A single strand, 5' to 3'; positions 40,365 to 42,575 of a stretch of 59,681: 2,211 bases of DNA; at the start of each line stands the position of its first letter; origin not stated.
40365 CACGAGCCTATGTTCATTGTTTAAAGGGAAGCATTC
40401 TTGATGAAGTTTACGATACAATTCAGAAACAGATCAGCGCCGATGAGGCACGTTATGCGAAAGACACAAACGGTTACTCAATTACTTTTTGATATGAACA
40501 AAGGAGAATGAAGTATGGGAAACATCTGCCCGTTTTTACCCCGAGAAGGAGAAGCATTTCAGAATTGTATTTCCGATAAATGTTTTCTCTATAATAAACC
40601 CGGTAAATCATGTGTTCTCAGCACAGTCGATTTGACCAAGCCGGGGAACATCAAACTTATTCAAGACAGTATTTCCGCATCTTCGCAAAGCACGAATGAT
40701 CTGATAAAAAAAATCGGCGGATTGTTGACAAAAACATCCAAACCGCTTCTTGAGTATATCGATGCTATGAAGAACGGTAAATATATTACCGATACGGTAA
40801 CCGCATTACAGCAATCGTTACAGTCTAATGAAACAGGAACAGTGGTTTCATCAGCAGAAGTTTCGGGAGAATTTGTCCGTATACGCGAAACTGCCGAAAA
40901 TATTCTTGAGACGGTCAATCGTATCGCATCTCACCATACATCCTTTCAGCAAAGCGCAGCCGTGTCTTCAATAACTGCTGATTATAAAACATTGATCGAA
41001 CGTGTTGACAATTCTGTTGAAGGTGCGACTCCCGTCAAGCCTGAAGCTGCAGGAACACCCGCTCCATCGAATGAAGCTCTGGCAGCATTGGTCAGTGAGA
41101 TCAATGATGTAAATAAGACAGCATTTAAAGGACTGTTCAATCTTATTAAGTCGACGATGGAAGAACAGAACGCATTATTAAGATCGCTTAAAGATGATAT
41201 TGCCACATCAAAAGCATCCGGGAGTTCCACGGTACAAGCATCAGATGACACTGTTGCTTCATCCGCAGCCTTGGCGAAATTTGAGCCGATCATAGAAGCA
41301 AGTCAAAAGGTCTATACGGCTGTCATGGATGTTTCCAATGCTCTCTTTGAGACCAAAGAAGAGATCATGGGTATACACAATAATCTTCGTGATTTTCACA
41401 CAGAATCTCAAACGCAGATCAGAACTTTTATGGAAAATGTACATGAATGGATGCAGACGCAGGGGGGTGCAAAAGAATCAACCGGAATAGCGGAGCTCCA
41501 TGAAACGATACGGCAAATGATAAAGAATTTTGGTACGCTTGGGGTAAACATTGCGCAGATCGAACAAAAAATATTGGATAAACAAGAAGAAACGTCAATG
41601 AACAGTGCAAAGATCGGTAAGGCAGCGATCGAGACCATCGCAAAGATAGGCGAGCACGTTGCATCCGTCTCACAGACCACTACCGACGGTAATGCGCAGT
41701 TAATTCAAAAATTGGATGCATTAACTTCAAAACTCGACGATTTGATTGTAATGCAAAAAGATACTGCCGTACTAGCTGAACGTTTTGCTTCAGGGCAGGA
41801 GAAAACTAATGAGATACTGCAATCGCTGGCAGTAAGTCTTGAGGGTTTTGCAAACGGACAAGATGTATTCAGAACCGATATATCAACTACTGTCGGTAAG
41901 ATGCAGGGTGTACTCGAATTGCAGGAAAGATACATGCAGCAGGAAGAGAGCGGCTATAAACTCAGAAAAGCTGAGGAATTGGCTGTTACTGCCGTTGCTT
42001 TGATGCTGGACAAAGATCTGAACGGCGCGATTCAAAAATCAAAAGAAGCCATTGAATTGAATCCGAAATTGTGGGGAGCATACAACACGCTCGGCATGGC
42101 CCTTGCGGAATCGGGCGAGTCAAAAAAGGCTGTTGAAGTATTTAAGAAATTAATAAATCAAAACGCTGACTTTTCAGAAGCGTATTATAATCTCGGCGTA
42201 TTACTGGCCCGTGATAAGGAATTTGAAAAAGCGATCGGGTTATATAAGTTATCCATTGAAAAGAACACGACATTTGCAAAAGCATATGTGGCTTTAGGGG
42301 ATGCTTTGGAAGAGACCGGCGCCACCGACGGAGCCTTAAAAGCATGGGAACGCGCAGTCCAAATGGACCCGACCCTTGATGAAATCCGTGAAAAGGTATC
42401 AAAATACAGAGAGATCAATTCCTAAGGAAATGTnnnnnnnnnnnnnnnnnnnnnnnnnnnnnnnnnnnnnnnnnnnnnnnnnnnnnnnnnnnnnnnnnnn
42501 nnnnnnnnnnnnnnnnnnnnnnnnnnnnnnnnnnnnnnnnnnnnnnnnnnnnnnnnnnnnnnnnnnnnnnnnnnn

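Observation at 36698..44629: Uncharacterised three-gene block (giant TPR solenoid, Cys4-coiled-coil-TPR protein, degenerate Clp-like double AAA+) inserted between era and mltG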

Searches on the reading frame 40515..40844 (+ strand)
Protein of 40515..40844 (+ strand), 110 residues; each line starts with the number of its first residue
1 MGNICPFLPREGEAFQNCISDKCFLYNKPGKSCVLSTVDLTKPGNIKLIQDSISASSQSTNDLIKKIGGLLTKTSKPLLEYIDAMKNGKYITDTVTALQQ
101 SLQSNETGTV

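Call 51: search_protein_representatives(alignment_id=A4)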
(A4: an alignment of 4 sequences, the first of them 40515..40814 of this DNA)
Query: 4 sequences, 101 profile positions. Proteins with E-value up to 0.001 (for the whole library): 10; up to 1e-10: 7; up to 1e-30: 1. The best 10 are listed.
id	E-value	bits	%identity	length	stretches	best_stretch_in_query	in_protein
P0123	2.7e-56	204.3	-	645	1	1-101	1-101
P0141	4.5e-22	94.4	-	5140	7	57-96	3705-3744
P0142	1.2e-15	73.8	-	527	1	1-99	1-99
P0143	3.6e-15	72.2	-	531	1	3-98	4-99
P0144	7.5e-14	68.0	-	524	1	3-94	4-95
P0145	4.4e-11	59.1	-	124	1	1-98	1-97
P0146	5.6e-11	58.8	-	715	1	3-96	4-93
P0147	2.3e-05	40.8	-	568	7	45-98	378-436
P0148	6.8e-04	36.1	-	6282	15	16-62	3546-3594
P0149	7.3e-04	36.0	-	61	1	3-38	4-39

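Call 64: predict_structure(alignment_id=A5)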
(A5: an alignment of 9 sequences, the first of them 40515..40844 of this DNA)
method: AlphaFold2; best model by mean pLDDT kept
length: 110 residues; sequences in the alignment: 9
mean_pLDDT: 54.4   pTM: 0.29
mean pLDDT of the five models: 54.4, 54.0, 53.2, 51.8, 47.6
residues with pLDDT >= 90: 0; 70-90: 1; 50-70: 76; < 50: 33
segments of 3 or more residues with pLDDT < 50: 56-65, 71-78, 81-83, 106-110
pLDDT, mean of each block of 10 residues (from residue 1): 55 63 60 57 57 51 48 47 51 62 46
secondary structure, 60 per line:
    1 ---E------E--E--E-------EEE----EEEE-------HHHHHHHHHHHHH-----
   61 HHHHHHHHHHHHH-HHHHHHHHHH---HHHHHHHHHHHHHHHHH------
elements in order: E25-27 E32-35 H43-55 H61-73 H75-84 H88-104

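Call 65: search_protein_families(library=pfam, alignment_id=A5, max_evalue=10)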
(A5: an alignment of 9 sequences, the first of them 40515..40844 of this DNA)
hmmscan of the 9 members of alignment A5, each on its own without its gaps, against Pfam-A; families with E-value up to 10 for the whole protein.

A. member 1, window:40515-40844:+ (110 aa): 1 family
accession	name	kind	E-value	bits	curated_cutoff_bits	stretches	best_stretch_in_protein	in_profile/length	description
PF18058.6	SbsC_C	-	0.013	16.3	27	1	79-107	60-88/131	SbsC C-terminal domain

B. families by the number of members that match (of 9 scanned): 11 families
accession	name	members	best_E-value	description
PF06153.16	CdAMP_rec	2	0.074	Cyclic-di-AMP receptor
PF25792.1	BREX_BrxC_helical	1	0.0045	BREX ATP-binding protein BrxC alpha helical domain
PF21019.4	Spectrin_3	1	0.0047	Spectrin-like repeat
PF18058.6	SbsC_C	1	0.013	SbsC C-terminal domain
PF01259.24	SAICAR_synt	1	0.019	SAICAR synthetase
PF22130.1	Phage_gp38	1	0.033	Lactococcus phage gp38-like protein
PF04136.21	COG3_N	1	0.09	Conserved oligomeric Golgi complex subunit 3, N-terminal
PF24550.1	LIS_MGM1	1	0.15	Dynamin-like GTPase MGM1-like, lipid interacting stalk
PF03993.17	DUF349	1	0.15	Domain of Unknown Function (DUF349)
PF14676.12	FANCI_S2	1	0.18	FANCI solenoid 2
PF04610.19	TrbL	1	0.22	TrbL/VirB6 plasmid conjugal transfer protein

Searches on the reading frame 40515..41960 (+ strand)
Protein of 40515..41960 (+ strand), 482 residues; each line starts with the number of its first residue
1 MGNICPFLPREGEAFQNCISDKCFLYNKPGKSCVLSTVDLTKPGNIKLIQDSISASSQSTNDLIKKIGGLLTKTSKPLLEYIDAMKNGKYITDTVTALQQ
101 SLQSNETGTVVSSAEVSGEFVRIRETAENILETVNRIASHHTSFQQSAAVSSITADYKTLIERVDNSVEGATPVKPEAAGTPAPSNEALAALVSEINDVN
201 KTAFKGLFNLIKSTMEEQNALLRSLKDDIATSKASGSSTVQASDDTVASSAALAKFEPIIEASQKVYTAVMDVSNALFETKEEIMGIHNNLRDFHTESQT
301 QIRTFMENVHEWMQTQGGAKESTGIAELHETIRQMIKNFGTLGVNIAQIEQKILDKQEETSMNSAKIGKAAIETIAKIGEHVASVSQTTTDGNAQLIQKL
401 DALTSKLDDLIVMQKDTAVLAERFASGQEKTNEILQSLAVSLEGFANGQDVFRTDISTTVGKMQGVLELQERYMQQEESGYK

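Call 67: search_solved_structures(query=window:40515-41960:+, max_evalue=1)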
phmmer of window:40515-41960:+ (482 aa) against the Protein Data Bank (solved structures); distinct sequences matched with E-value up to 1: 9.
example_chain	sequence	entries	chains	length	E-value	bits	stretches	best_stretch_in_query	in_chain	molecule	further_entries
5h7b_A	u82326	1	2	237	8.7e-05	25.3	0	190-232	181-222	Immunoglobulin G-binding protein A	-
5h7a_C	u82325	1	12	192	0.00045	22.9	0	190-232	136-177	Immunoglobulin G-binding protein A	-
5h79_D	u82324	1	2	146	0.0018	20.9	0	189-232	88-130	Immunoglobulin G-binding protein A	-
2ozb_B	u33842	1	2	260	0.35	13.4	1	261-348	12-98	U4/U6 small nuclear ribonucleoprotein Prp31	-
3siu_B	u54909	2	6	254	0.46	13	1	265-348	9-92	U4/U6 small nuclear ribonucleoprotein Prp31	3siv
9qu4_A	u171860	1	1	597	0.58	12.7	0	189-232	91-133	Immunoglobulin G-binding protein A,Choline/ethanolamine transporter FLVCR2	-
6pe4_A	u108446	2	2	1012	0.59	12.6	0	185-232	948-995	V-type proton ATPase subunit a, vacuolar isoform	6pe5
4npd_A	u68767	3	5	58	0.85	12.1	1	196-235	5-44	Immunoglobulin G-binding protein A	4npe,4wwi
6sow_A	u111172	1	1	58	0.86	12.1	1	196-235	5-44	Immunoglobulin G binding protein A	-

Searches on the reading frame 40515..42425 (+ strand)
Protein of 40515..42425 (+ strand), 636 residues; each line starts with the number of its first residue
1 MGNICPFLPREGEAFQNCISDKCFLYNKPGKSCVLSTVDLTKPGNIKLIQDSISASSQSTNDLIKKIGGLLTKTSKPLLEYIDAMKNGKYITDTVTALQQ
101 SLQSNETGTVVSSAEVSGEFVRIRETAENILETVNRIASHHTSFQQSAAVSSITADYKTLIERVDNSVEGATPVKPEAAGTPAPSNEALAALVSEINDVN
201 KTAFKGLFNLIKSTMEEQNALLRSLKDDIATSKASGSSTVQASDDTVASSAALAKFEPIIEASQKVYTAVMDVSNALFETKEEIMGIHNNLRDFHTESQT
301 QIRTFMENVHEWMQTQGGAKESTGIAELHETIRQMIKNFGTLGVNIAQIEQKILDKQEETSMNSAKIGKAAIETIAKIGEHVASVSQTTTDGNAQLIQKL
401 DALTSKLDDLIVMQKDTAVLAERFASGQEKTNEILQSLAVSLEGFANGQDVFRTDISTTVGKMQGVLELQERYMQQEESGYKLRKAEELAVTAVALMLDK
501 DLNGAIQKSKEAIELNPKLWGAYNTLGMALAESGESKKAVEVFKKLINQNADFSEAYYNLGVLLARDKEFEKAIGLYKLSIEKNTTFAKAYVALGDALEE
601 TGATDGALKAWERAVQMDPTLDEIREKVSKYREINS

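Call 4: search_protein_families(library=pfam, proteins=[window:40515-42425:+], max_evalue=0.01)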
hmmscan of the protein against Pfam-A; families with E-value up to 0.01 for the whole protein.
window:40515-42425:+ (636 aa): 16 families
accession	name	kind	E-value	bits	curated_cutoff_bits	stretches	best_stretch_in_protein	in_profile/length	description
PF07719.23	TPR_2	-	9.4e-18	63.2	27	2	588-620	1-33/34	Tetratricopeptide repeat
PF13414.12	TPR_11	-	1.8e-16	60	26.8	1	528-566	2-40/42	TPR repeat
PF13431.12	TPR_17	-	2.5e-16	58.9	24.4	2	543-574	2-33/34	Tetratricopeptide repeat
PF00515.34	TPR_1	-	2.7e-14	52.7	27.8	2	555-584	2-31/34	Tetratricopeptide repeat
PF13432.12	TPR_16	-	8.3e-11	42.6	32.7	1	525-581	2-58/65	Tetratricopeptide repeat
PF13181.12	TPR_8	-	2.4e-10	40.2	25.7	0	522-551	3-32/34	Tetratricopeptide repeat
PF14559.12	TPR_19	-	3.1e-10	40.7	25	1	496-560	1-64/68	Tetratricopeptide repeat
PF13428.12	TPR_14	-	4.9e-10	39.5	23.5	1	589-626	2-39/44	Tetratricopeptide repeat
PF13174.12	TPR_6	-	1.3e-06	29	26.3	0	526-550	6-30/33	Tetratricopeptide repeat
PF13424.12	TPR_12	-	3.1e-06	27.7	30.1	0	554-618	3-75/77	Tetratricopeptide repeat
PF13176.12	TPR_7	-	2.6e-05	24.4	27.9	0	556-583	1-30/36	Tetratricopeptide repeat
PF23914.1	TPR_CcmH_CycH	-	0.00011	22.5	42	0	497-578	61-145/158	Cytochrome c-type biogenesis protein H TPR domain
PF13374.12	TPR_10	-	0.00022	21.5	27.5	0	556-582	4-30/42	Tetratricopeptide repeat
PF24575.1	TPR_Slam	-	0.00029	21.6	35.2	1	527-573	54-100/104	Surface lipoprotein assembly modifier, N-terminal TPR repeats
PF01535.26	PPR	-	0.00075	20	25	0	522-548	2-28/31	PPR repeat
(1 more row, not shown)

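Call 8: search_protein_families(library=ncbifam, proteins=[window:40515-42425:+], max_evalue=0.001)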
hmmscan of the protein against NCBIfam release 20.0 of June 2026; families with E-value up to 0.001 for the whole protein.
window:40515-42425:+ (636 aa): 16 families
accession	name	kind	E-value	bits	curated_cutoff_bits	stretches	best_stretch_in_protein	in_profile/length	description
NF040959.1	MamA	equivalog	3.9e-16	59.1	200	1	520-620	71-171/204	magnetosome protein MamA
TIGR02521.1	type_IV_pilW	equivalog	2.8e-11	43.4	154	1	492-622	37-169/234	type IV pilus biogenesis/stability protein PilW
TIGR00990.1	3a0801s09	subfamily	3.6e-09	35.8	757.25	1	486-617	331-462/615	mitochondrial import receptor subunit TOM70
TIGR02917.1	PEP_TPR_lipo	equivalog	1.1e-08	33.5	312.2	1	493-611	574-692/899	XrtA/PEP-CTERM system TPR-repeat protein PrsT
NF033762.1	social_mot_Tgl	equivalog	3.5e-08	33.1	225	1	500-620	45-168/252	social motility TPR repeat lipoprotein Tgl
NF033758.1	gliding_GltE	equivalog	2.8e-07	29.9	225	1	523-624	225-326/411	adventurous gliding motility TPR repeat lipoprotein GltE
TIGR02552.1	LcrH_SycD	equivalog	3.6e-07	30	104.8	1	510-632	8-133/136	SycD/LcrH family type III secretion system chaperone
NF033920.0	C39_PA2778_fam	equivalog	1.1e-06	28.2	150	1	489-573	159-243/255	PA2778 family cysteine peptidase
NF002725.1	PRK02603.1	equivalog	2.7e-06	27.5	143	1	523-603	38-121/173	photosystem I assembly protein Ycf3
NF047371.1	FlcA_CTERM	equivalog_domain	8e-06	24.6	300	1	483-617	408-536/646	periplasmic flagellar collar protein FlcA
NF008391.2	PRK11189.1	equivalog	2.3e-05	24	250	1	510-565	89-144/297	lipoprotein NlpI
NF053607.1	CHU_0125_OmpA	equivalog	7.7e-05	21.4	620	1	532-618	31-117/639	CHU_0125 family OmpA-like outer membrane integrity protein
NF008757.0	PRK11788.1-5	equivalog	0.00013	21.3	363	1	493-625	187-319/388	lipopolysaccharide assembly protein LapB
TIGR02795.1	tol_pal_ybgF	equivalog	0.00028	21.4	90.1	0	530-613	12-101/119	tol-pal system protein YbgF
NF008753.0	PRK11788.1-1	equivalog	0.00029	20.1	395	1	460-623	154-317/389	lipopolysaccharide assembly protein LapB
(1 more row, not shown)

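Call 19: find_homologous_proteins(query=window:40515-42425:+, max_evalue=0.00001)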
Query window:40515-42425:+ (636 aa): 7 proteins with E <= 0.00001 among 8000 candidates.
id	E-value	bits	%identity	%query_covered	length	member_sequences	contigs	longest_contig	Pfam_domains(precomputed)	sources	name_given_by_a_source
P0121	0.0e+0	1358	100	100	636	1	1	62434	PF14559.13,PF13431.13,PF13414.13,PF00515.35,PF13424.13,PF13432.13,PF13428.13,PF13181.13,PF07719.24,PF13174.13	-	-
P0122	4.9e-198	678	53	100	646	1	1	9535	PF14559.13,PF24575.2,PF13431.13,PF13414.13,PF00515.35,PF13424.13,PF13432.13,PF13428.13,PF13181.13,PF07719.24,PF13174.13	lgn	-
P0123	9.2e-195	667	51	100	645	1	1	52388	PF13431.13,PF23914.2,PF13414.13,PF13176.13,PF13428.13,PF14559.13,PF24575.2,PF00515.35,PF13424.13,PF13432.13,PF13181.13,PF07719.24,PF13174.13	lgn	-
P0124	1.7e-192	659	51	100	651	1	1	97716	PF14559.13,PF13431.13,PF13414.13,PF00515.35,PF13424.13,PF13432.13,PF13428.13,PF13181.13,PF07719.24,PF13174.13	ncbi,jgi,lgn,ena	-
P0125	8.7e-17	80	34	20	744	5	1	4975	PF03704.24,PF13431.13,PF23914.2,PF13414.13,PF13176.13,PF13428.13,PF13374.13,PF07721.21,PF14559.13,PF24575.2,PF13371.13,PF00515.35,PF12895.14,PF13424.13,PF21033.5,PF13432.13,PF13429.13,PF13181.13,PF14561.13,PF07719.24,PF13174.13,PF20308.5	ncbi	-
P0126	5.6e-9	54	22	19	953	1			PF13431.13,PF09976.16,PF23914.2,PF13414.13,PF13176.13,PF13428.13,PF13374.13,PF14559.13,PF24575.2,PF00656.28,PF00515.35,PF13424.13,PF13432.13,PF13429.13,PF13181.13,PF07719.24,PF13174.13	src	-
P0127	5.5e-7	47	26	18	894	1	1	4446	PF09976.16,PF25060.1,PF13414.13,PF16918.12,PF21545.4,PF12569.15,PF23241.2,PF07721.21,PF24575.2,PF00515.35,PF13424.13,PF13429.13,PF14561.13,PF07719.24,PF13174.13,PF20308.5,PF25063.1,PF13431.13,PF23914.2,PF25062.2,PF25058.2,PF23300.4,PF13176.13,PF13428.13,PF25064.2,PF14559.13,PF13371.13,PF12895.14,PF2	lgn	-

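Call 76: search_protein_families(library=padloc, proteins=[window:40515-42425:+], max_evalue=0.001)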
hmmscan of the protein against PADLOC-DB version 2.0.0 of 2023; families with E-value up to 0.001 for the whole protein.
window:40515-42425:+ (636 aa): 0 families
